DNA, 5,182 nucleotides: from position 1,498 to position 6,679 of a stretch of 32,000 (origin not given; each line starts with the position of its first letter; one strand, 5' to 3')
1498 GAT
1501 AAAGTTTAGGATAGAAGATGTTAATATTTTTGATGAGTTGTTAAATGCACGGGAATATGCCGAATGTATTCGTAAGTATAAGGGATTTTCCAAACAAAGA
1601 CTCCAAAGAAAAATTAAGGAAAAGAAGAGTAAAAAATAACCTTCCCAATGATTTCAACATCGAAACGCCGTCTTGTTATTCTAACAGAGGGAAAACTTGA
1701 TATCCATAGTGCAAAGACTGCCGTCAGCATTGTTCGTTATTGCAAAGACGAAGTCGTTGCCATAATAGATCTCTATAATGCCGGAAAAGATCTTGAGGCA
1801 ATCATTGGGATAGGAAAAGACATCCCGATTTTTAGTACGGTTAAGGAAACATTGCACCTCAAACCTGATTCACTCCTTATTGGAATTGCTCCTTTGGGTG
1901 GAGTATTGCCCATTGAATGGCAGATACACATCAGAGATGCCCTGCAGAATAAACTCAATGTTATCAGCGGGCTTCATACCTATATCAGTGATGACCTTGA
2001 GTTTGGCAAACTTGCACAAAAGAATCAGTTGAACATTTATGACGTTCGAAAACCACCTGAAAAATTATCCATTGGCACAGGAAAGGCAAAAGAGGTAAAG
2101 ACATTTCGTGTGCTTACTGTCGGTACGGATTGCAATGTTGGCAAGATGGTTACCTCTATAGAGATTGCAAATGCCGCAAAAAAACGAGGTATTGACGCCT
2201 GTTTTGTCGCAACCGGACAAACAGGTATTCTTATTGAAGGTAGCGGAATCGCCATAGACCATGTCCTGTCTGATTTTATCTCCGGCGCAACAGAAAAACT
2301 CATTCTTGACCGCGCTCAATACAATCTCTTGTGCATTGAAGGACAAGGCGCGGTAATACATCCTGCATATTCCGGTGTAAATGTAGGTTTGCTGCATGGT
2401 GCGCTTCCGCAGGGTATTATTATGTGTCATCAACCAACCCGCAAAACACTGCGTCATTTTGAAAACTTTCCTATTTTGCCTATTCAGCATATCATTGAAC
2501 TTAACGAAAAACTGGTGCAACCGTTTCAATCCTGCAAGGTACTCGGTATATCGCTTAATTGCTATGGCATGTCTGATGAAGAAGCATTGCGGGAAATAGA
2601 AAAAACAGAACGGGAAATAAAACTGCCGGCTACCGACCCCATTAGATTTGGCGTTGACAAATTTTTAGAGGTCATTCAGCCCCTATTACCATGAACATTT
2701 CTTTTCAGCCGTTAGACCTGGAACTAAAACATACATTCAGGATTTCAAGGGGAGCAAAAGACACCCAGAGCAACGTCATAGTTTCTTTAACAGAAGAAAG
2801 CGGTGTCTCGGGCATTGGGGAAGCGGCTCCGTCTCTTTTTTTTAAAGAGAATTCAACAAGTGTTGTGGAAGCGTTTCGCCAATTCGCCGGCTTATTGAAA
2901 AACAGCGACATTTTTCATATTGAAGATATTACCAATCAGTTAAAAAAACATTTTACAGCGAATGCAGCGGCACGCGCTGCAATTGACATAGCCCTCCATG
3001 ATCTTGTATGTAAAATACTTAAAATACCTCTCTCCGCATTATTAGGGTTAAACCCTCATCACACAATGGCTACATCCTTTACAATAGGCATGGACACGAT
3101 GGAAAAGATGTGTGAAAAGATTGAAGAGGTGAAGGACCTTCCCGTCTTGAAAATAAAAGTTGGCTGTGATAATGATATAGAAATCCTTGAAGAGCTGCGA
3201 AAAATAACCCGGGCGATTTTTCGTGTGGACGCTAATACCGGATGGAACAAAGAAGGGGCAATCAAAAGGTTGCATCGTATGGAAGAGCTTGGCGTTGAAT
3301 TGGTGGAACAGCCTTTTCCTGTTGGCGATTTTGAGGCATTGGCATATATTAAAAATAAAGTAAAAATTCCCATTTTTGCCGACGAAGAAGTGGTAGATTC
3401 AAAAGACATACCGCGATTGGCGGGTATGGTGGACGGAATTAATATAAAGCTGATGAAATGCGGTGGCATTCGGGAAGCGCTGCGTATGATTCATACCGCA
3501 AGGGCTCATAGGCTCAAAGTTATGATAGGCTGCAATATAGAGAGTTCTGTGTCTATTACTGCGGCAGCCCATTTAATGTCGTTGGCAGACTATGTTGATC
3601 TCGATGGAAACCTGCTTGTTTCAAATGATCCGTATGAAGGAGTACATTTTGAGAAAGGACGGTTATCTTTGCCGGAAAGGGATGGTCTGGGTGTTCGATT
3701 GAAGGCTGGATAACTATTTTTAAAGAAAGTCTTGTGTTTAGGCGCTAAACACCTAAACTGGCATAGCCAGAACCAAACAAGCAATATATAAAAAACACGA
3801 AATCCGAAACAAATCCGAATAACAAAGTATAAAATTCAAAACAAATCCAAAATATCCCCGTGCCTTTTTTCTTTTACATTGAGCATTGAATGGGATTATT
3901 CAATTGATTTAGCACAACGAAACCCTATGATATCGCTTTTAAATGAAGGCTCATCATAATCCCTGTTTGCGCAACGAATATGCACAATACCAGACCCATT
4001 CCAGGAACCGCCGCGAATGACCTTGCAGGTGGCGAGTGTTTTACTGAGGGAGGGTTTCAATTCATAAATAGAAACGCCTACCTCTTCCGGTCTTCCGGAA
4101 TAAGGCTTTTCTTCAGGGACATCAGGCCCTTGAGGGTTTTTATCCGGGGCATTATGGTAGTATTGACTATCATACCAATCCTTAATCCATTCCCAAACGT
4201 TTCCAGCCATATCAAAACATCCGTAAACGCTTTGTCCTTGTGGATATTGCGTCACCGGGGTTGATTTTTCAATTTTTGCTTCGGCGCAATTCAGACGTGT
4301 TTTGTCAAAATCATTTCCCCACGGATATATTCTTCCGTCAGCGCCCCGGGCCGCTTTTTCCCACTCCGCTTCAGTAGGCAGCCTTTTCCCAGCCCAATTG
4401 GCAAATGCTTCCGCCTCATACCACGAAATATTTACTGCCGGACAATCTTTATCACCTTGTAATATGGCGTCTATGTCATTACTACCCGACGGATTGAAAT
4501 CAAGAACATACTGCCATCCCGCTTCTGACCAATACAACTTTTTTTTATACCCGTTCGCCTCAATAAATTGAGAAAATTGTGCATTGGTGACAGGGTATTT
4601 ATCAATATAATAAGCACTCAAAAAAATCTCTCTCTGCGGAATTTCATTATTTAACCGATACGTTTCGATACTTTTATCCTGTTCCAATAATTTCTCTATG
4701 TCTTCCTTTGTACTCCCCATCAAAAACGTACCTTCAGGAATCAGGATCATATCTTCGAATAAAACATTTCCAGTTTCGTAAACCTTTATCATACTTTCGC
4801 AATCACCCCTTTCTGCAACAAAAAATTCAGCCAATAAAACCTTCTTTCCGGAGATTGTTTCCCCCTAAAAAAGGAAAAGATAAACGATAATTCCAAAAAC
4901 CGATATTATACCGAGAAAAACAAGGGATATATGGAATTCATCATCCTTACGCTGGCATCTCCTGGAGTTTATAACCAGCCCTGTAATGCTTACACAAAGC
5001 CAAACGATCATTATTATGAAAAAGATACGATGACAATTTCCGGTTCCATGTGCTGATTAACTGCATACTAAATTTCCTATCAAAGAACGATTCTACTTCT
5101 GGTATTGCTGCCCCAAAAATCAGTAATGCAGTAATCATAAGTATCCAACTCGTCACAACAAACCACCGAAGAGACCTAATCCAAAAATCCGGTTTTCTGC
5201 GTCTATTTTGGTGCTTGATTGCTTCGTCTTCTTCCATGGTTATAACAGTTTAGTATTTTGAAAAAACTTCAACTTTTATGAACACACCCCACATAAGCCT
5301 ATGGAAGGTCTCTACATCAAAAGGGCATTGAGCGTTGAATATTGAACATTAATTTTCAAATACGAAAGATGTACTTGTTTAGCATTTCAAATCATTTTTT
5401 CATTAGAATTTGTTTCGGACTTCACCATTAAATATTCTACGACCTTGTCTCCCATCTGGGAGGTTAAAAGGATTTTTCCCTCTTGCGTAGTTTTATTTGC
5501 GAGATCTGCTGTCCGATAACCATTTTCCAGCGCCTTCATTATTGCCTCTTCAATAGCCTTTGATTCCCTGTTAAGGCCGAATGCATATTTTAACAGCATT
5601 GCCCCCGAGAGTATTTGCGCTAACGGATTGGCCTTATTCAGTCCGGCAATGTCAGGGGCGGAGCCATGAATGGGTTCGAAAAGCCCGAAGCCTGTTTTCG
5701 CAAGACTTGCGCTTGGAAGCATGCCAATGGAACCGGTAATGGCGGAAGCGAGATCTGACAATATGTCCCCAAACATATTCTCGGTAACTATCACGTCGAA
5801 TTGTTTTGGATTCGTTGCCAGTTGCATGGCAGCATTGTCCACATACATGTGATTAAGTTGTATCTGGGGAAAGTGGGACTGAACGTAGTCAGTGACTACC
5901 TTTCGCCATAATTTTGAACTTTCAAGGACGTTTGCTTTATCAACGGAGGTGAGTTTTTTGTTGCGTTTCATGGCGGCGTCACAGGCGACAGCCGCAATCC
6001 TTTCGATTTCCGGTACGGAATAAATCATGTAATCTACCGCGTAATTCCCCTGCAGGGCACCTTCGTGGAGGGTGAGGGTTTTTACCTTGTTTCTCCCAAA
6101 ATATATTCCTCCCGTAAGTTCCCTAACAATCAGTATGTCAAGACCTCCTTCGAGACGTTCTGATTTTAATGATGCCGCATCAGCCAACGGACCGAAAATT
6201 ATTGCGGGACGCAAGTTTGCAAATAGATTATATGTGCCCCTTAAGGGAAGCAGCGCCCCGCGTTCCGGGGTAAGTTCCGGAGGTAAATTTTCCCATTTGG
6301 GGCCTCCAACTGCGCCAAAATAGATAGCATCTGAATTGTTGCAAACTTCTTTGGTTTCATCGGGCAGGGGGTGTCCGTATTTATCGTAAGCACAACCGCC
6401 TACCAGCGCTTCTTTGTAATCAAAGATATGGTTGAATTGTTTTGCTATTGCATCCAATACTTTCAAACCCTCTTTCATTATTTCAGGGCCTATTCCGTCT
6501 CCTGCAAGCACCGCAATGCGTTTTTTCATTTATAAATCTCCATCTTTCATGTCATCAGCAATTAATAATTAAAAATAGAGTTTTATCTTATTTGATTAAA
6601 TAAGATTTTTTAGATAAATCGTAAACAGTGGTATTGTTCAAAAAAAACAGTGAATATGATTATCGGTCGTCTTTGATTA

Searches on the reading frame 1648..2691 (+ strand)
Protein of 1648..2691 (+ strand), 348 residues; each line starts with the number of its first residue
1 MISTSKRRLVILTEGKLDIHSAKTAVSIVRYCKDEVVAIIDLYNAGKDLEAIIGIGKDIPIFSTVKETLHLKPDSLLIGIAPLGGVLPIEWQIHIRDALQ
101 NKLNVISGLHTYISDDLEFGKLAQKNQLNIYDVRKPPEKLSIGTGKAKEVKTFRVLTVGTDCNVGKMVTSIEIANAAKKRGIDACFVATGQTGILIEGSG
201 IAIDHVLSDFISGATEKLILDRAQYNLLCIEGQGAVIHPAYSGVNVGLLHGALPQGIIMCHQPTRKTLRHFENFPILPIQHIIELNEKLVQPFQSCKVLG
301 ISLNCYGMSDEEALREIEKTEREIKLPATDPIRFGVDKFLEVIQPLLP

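Call 55: search_protein_families(library=pfam, proteins=[window:1648-2691:+], max_evalue=0.00001)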
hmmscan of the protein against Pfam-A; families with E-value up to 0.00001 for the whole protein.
window:1648-2691:+ (348 aa): 2 families
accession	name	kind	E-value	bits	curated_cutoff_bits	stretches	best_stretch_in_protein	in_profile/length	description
PF07755.17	DUF1611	-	3.9e-73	245.6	25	1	142-339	2-200/201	Domain of unknown function (DUF1611_C) P-loop domain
PF17396.8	DUF1611_N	-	8.7e-25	87.3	22.6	1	45-136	4-95/95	Domain of unknown function (DUF1611_N) Rossmann-like domain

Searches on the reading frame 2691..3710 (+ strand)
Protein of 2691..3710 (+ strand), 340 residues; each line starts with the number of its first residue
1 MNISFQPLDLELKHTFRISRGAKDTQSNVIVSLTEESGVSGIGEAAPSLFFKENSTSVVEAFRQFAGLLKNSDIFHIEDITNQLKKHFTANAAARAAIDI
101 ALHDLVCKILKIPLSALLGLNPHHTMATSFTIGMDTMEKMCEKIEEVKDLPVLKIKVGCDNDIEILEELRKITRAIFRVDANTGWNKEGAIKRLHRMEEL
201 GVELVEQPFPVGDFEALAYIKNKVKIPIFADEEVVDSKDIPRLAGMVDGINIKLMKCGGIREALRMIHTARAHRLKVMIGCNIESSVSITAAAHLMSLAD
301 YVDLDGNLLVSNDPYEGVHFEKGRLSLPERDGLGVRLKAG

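Call 55: search_protein_families(library=pfam, proteins=[window:2691-3710:+], max_evalue=0.00001)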
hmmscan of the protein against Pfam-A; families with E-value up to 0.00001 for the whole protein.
window:2691-3710:+ (340 aa): 2 families
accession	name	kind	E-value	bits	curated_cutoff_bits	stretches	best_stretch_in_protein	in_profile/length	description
PF13378.12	MR_MLE_C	-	7.7e-37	127.6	29.4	1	150-338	15-216/219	Enolase C-terminal domain-like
PF02746.21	MR_MLE_N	-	6.6e-18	65.5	22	1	15-119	15-117/117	Mandelate racemase / muconate lactonizing enzyme, N-terminal domain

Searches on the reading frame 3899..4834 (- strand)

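Call 55: search_protein_families(library=pfam, proteins=[window:3899-4834:-], max_evalue=0.00001)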
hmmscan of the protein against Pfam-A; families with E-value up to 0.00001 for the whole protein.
window:3899-4834:- (312 aa): 1 family
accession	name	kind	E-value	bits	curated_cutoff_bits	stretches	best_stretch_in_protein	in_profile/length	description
PF03781.23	FGE-sulfatase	-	3.1e-59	201.1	23.3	1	27-309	3-255/255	Sulfatase-modifying factor enzyme 1-like domain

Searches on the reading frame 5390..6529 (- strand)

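Call 55: search_protein_families(library=pfam, proteins=[window:5390-6529:-], max_evalue=0.00001)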
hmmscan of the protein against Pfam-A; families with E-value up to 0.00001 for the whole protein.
window:5390-6529:- (380 aa): 1 family
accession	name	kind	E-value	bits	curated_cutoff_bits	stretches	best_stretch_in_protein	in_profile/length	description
PF00180.25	Iso_dh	-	1.4e-135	452.5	27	1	5-363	2-348/348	Isocitrate/isopropylmalate dehydrogenase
